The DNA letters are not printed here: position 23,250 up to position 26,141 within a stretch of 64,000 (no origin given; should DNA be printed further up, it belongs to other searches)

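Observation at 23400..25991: Single polypeptide combining two CAP/cNMP-like sensor barrels, a glycerolipid acyltransferase and an SGNH esterase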

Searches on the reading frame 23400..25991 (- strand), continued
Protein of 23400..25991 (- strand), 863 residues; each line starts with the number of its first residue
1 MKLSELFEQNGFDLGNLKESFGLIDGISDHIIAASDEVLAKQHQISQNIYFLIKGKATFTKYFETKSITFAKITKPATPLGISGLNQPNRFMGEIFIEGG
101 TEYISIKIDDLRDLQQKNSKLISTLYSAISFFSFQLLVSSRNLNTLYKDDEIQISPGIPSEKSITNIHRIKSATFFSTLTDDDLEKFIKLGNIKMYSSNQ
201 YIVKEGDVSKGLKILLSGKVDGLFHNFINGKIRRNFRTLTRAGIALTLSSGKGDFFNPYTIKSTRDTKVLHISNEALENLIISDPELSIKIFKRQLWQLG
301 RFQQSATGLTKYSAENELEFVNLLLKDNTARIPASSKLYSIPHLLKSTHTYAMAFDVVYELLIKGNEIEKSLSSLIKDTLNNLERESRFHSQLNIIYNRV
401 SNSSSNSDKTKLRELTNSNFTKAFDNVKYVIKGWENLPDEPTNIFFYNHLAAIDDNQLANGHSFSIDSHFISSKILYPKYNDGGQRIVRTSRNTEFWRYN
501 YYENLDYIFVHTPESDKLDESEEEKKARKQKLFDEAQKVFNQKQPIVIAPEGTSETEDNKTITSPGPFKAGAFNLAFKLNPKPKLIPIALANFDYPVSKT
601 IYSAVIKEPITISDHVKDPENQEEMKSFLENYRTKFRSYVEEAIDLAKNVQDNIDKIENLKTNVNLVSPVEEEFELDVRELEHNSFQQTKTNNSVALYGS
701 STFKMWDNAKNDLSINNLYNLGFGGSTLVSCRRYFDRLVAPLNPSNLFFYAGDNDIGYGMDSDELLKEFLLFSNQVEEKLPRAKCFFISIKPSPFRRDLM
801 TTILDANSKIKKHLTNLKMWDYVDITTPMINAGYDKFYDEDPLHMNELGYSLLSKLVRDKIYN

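Call 15: search_protein_families(library=pfam, proteins=[L033:5848-7329:+, L033:7322-7669:+, L033:10488-11624:-, L060:10713-11834:+, L060:11843-12997:-, L060:6852-7676:+, L066:6561-7679:-, L066:10590-10988:-, L030:7233-7937:+, L057:6300-7574:+], max_evalue=0.001)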
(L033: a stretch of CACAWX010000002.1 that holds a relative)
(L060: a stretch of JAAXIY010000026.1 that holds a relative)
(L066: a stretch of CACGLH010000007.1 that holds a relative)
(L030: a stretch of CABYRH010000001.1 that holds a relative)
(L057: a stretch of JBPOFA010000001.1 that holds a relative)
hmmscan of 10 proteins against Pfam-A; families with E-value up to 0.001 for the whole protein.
L033:5848-7329:+ (493 aa): 2 families
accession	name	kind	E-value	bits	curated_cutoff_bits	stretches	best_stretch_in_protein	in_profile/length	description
PF04244.19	DPRP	-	3.2e-57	194.4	22.1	1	5-223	2-224/224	Deoxyribodipyrimidine photo-lyase-related protein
PF03441.19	FAD_binding_7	-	6e-08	32.8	27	1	302-393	5-105/203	FAD binding domain of DNA photolyase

L033:7322-7669:+ (115 aa): 1 family
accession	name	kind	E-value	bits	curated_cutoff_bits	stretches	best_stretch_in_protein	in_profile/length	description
PF04134.17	DCC1-like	-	9.7e-18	65.9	27.8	1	4-103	1-104/113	DCC1-like thiol-disulfide oxidoreductase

L033:10488-11624:- (378 aa): 1 family
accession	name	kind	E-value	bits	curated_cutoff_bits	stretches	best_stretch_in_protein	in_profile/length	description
PF03441.19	FAD_binding_7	-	8.3e-16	58.4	27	1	75-199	2-131/203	FAD binding domain of DNA photolyase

L060:10713-11834:+ (373 aa): 1 family
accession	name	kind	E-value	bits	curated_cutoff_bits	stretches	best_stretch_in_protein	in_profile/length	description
PF03702.20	AnmK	-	7e-74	249.5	24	1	5-371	2-366/367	Anhydro-N-acetylmuramic acid kinase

L060:11843-12997:- (384 aa): 2 families
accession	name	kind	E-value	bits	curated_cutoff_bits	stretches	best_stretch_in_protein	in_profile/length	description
PF01979.26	Amidohydro_1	-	1.1e-20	74.7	25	1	54-381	2-343/345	Amidohydrolase family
PF22643.2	NagA_N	-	1.7e-05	25.3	27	1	9-53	6-50/51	NagA composite domain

L060:6852-7676:+ (274 aa): 2 families
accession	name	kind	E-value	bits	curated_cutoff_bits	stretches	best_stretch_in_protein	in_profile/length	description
PF00149.33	Metallophos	-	3.1e-17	64.1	21.5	1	3-200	2-189/191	Calcineurin-like phosphoesterase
PF14582.11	Metallophos_3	-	2.5e-09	37.3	28.2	1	60-202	74-222/259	Metallophosphoesterase, calcineurin superfamily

L066:6561-7679:- (372 aa): 2 families
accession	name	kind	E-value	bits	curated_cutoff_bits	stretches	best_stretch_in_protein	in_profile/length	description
PF00724.26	Oxidored_FMN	-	1.6e-72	245.1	27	1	4-341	1-337/342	NADH:flavin oxidoreductase / NADH oxidase family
PF01207.24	Dus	-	6.9e-06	25.8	20.4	1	159-354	66-241/311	Dihydrouridine synthase (Dus)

L066:10590-10988:- (132 aa): 1 family
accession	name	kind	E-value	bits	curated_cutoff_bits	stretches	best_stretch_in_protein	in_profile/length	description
PF00581.25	Rhodanese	-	5.9e-16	59.2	22.2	1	24-121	2-101/102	Rhodanese-like domain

L030:7233-7937:+ (234 aa): 1 family
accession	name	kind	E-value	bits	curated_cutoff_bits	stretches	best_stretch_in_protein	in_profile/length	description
PF04298.18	Zn_peptidase_2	-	7.2e-56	189.6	27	1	6-222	4-215/218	Putative neutral zinc metallopeptidase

L057:6300-7574:+ (424 aa): 1 family
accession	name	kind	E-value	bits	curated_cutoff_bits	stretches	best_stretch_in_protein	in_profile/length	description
PF01261.30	AP_endonuc_2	-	1.8e-08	34.9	31.1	1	96-287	21-194/249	Xylose isomerase-like TIM barrel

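Call 20: predict_structure(alignment_id=A1)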
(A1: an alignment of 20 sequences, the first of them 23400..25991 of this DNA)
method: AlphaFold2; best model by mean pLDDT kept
length: 863 residues; sequences in the alignment: 20
mean_pLDDT: 86.6   pTM: 0.82
mean pLDDT of the five models: 86.6, 85.6, 84.1, 83.8, 81.8
residues with pLDDT >= 90: 411; 70-90: 384; 50-70: 58; < 50: 10
segments of 3 or more residues with pLDDT < 50: 306-309
pLDDT, mean of each block of 10 residues (from residue 1): 91 84 93 95 91 95 81 93 80 92 95 92 94 89 83 86 61 80 90 88 93 89 84 79 87 88 88 94 94 88 58 74 85 91 88 92 85 84 87 87 81 89 90 94 93 67 77 93 84 55 81 55 82 92 92 72 90 89 95 88 96 89 92 96 94 78 73 82 75 86 87 89 88 92 93 88 94 93 95 90 97 93 96 88 88 95 86
secondary structure, 60 per line:
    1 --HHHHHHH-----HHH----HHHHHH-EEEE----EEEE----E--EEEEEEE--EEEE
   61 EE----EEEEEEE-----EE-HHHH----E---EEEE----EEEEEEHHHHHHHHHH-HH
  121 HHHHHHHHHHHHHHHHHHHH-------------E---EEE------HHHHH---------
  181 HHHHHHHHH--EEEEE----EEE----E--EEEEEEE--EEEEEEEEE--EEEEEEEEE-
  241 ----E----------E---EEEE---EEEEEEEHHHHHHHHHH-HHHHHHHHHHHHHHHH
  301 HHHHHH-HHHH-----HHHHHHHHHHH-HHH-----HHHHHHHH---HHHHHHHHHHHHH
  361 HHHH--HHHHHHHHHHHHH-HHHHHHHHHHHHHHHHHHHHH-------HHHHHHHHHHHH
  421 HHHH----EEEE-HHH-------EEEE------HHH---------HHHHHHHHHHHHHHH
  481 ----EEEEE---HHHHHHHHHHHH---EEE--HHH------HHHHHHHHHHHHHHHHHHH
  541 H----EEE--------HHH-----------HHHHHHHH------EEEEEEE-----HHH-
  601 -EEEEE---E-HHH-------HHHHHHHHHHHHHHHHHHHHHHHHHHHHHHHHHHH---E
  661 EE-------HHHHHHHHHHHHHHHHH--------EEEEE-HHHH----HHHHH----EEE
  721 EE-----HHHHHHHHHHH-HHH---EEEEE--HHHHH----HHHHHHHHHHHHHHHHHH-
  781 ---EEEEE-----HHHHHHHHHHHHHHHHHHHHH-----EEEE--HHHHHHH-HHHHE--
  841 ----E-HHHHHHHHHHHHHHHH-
elements in order (helices of 4 or more, strands of 3 or more residues): H3-9 H22-27 E29-32 E37-40 E48-54 E57-62 E67-73 H82-85 E94-97 E102-107 H108-117 H119-140 E158-160 H167-171 H181-189 E192-196 E201-203 E211-217 E220-228 E231-239 E260-263 E267-273 H274-283 H285-306 H308-311 H317-327 H337-344 H348-364 H367-379 H381-401 H409-424 E429-432 E444-447 H466-480 E485-489 H493-504 E508-510 H522-541 E546-548 H571-578 E585-591 E602-606 H622-656 E660-662 H670-686 E695-699 H701-704 H709-713 E718-722 H728-738 E746-750 H753-757 H762-779 E784-788 H794-814 E820-823 H826-832 H834-837 H847-862

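Call 23: fold_search(model_id=the predicted structure, library=pdb)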
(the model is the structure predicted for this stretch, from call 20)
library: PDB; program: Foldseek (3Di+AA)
matches with E <= 10: 1422; with E <= 0.001: 427
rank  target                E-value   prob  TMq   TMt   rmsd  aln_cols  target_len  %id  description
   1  6rsx                  2.4e-10  1.00  0.14  0.37  14.3       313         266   12  Regulatory Subunit of cAMP-dependant Protein Kinase A from Euglena gracilis at 1.6 A resolution (released 2020-10-28)
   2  1cx4                  4.0e-10  1.00  0.13  0.35  13.9       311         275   14  CRYSTAL STRUCTURE OF A DELETION MUTANT OF THE TYPE II BETA REGULATORY SUBUNIT OF CAMP-DEPENDENT PROTEIN KINASE (released 2001-03-07)
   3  5j3u                  4.4e-10  1.00  0.13  0.37  14.7       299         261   12  Co-crystal structure of the regulatory domain of Toxoplasma gondii PKA with cAMP (released 2016-04-20)
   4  5kbf_A                5.9e-10  1.00  0.14  0.35  15.9       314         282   11  cAMP bound PfPKA-R (141-441) (released 2016-10-12)
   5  5dzc                  1.1e-09  1.00  0.11  0.11  21.9       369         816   14  Crystal structure of the cGMP-dependent protein kinase PKG from Plasmodium Vivax - AMPPNP bound (released 2015-10-14)
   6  3of1                  1.1e-09  1.00  0.13  0.36  15.8       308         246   16  Crystal Structure of Bcy1, the Yeast Regulatory Subunit of PKA (released 2010-12-01)
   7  3j4q_B                1.5e-09  1.00  0.13  0.27  19.7       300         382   14  Pseudo-atomic model of the AKAP18-PKA complex in a bent conformation derived from electron microscopy (released 2013-11-13)
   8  2qvs_B                1.6e-09  1.00  0.13  0.33  19.7       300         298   14  Crystal Structure of Type IIa Holoenzyme of cAMP-dependent Protein Kinase (released 2007-10-23)
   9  5fet                  1.7e-09  1.00  0.13  0.14  20.8       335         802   16  Crystal Structure of PVX_084705 in presence of Compound 2 (released 2016-01-13)
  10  7lv3_B                1.9e-09  1.00  0.12  0.17  18.9       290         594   13  Crystal structure of human protein kinase G (PKG) R-C complex in inhibited state (released 2022-08-24)
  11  4z07_A                2.0e-09  1.00  0.12  0.37  21.0       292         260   13  Co-crystal structure of the tandem CNB (CNB-A/B) domains of human PKG I beta with cGMP (released 2016-04-13)
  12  3shr_A                2.1e-09  1.00  0.13  0.37  21.0       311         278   14  Crystal Structure of cGMP-dependent Protein Kinase Reveals Novel Site of Interchain Communication (released 2011-09-21)
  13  5dyl                  2.1e-09  1.00  0.12  0.12  21.4       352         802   16  Crystal structure of the cGMP-dependent protein kinase PKG from Plasmodium Vivax - Apo form (released 2015-11-04)
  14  5ezr                  2.2e-09  1.00  0.12  0.13  20.9       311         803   16  Crystal Structure of PVX_084705 bound to compound (released 2017-05-10)
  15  7lv3_A                4.0e-09  1.00  0.12  0.17  19.1       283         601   14  Crystal structure of human protein kinase G (PKG) R-C complex in inhibited state (released 2022-08-24)
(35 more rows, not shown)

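Call 30: list_cluster_members(proteins=[P0078, P0062, P0002, P0090, P0098])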
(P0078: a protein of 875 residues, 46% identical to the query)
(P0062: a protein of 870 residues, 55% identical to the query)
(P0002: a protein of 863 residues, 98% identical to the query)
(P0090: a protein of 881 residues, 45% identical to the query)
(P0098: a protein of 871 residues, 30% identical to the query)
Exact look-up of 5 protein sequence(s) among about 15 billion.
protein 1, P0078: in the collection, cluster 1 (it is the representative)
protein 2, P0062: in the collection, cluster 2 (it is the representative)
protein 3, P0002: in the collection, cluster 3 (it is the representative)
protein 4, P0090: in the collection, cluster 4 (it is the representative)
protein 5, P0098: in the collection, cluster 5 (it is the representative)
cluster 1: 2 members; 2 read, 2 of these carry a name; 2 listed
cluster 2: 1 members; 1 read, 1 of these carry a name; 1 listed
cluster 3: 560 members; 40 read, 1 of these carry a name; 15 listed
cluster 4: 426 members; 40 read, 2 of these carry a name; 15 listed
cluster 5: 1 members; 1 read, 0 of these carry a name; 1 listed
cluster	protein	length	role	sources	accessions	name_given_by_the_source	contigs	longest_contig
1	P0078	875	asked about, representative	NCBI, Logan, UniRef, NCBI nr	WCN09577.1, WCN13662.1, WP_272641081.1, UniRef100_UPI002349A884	GDSL-type esterase/lipase family protein [Marinomonas mediterranea] | GDSL-type esterase/lipase family protein n=1 Tax=Marinomonas mediterranea TaxID=119864 ...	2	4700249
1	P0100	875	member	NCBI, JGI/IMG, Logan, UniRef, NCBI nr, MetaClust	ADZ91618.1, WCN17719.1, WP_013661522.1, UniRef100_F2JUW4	GDSL-type esterase/lipase family protein [Marinomonas mediterranea] | cAMP-binding proteins - catabolite gene activator and regulatory subunit of ... | Cyclic nucleotide-binding protein n=1 Tax=Marinomonas mediterranea (strain ATCC 700492 / ...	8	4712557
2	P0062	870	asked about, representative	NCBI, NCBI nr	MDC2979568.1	1-acyl-sn-glycerol-3-phosphate acyltransferase [Pelagibacteraceae bacterium]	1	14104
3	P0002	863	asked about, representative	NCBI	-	-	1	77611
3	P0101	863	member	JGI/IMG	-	lysophospholipase L1-like esterase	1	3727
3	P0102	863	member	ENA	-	-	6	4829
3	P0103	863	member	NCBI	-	-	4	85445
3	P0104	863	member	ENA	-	-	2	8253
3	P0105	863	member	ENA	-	-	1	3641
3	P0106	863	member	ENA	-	-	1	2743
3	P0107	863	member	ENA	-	-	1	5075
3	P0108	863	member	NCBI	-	-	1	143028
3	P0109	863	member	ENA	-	-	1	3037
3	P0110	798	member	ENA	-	-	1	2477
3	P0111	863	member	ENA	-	-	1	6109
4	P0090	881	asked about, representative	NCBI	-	-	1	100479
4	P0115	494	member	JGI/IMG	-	lysophospholipase L1-like esterase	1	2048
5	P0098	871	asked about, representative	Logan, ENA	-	-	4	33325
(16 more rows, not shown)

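Call 48: search_protein_families(library=pfam, proteins=[L077:7465-7767:-, L077:10660-11118:-, L077:11024-11800:-, L077:6123-7394:+, L072:6206-6961:+, L072:10544-11047:-, L072:11004-12422:-, L076:7393-7917:-, L076:6796-7398:+, L069:10970-12601:-], max_evalue=0.001)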
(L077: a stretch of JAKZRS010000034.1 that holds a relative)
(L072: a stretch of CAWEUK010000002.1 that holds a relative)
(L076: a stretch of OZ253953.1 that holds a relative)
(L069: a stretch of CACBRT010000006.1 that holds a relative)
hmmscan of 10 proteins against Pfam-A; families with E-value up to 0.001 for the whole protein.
L077:7465-7767:- (100 aa): 1 family
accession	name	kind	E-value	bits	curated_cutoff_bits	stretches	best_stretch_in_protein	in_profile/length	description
PF07876.18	Dabb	-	5.6e-27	94.7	25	1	2-99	1-95/96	Stress responsive A/B Barrel Domain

L077:10660-11118:- (152 aa): 0 families

L077:11024-11800:- (258 aa): 1 family
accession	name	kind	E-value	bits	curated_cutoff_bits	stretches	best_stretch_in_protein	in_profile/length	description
PF03309.20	Pan_kinase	-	9.6e-69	231.8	24.7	1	2-205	1-204/205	Type III pantothenate kinase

L077:6123-7394:+ (423 aa): 2 families
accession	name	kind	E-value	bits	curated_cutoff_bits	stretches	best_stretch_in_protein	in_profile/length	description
PF07804.18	HipA_C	-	4e-48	164.3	30.5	1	150-389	1-213/213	HipA-like C-terminal domain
PF13657.11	Couple_hipA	-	3.8e-16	59.9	22.5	1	13-119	2-98/99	HipA N-terminal domain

L072:6206-6961:+ (251 aa): 0 families

L072:10544-11047:- (167 aa): 0 families

L072:11004-12422:- (472 aa): 1 family
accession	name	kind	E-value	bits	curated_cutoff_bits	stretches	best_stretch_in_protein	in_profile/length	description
PF06999.17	Suc_Fer-like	-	2.8e-17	63.9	34.9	1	186-380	1-190/191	Sucrase/ferredoxin-like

L076:7393-7917:- (174 aa): 0 families

L076:6796-7398:+ (200 aa): 4 families
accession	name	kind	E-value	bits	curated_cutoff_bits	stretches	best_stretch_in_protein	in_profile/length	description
PF00578.27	AhpC-TSA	-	4.4e-26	91.7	26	1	33-180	1-123/124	AhpC/TSA family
PF08534.16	Redoxin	-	1.8e-20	73.7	26.6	1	32-196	1-144/148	Redoxin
PF13905.12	Thioredoxin_8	-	0.00026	21.7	27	1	59-124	1-68/94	Thioredoxin-like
PF13911.12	AhpC-TSA_2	-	0.00066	20.5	27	0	81-185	2-113/114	AhpC/TSA antioxidant enzyme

L069:10970-12601:- (543 aa): 2 families
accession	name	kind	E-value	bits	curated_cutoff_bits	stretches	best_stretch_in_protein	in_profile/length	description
PF00501.34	AMP-binding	-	3.4e-74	250.4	29.9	1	37-403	8-384/384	AMP-binding enzyme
PF13193.12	AMP-binding_C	-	7.2e-22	78.5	24.5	1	453-531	1-76/76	AMP-binding enzyme C-terminal domain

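Call 49: find_encoding_contigs(protein=P0099, flank=6000, max_places=3)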
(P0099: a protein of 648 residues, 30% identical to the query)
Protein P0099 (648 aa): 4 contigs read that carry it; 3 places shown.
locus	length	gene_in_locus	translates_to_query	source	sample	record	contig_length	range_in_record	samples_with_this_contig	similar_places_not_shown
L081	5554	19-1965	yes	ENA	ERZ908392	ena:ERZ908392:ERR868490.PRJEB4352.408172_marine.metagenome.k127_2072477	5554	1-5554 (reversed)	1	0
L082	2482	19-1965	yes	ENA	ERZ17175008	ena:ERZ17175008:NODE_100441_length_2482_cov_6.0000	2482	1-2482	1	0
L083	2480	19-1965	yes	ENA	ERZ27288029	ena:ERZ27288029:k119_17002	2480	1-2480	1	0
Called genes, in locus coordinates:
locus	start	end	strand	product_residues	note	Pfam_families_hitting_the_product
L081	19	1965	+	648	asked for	PF00027:cNMP_binding, PF01553:Acyltransferase (faint)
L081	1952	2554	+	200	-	PF00657:Lipase_GDSL (weak), PF13472:Lipase_GDSL_2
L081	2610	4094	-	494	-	PF04389:Peptidase_M28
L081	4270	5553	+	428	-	?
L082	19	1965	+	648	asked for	PF00027:cNMP_binding, PF01553:Acyltransferase (faint)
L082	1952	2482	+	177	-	?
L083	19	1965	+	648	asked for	PF00027:cNMP_binding, PF01553:Acyltransferase (faint)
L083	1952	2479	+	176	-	?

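Call 78: search_protein_families(library=padloc, proteins=[window:23400-25991:-], max_evalue=0.01)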
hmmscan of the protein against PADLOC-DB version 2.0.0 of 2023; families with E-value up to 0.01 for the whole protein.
window:23400-25991:- (863 aa): 1 family
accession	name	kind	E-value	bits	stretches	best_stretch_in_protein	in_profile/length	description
PDLC00730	Effector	-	0.0088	13.3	0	184-225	49-90/299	TIR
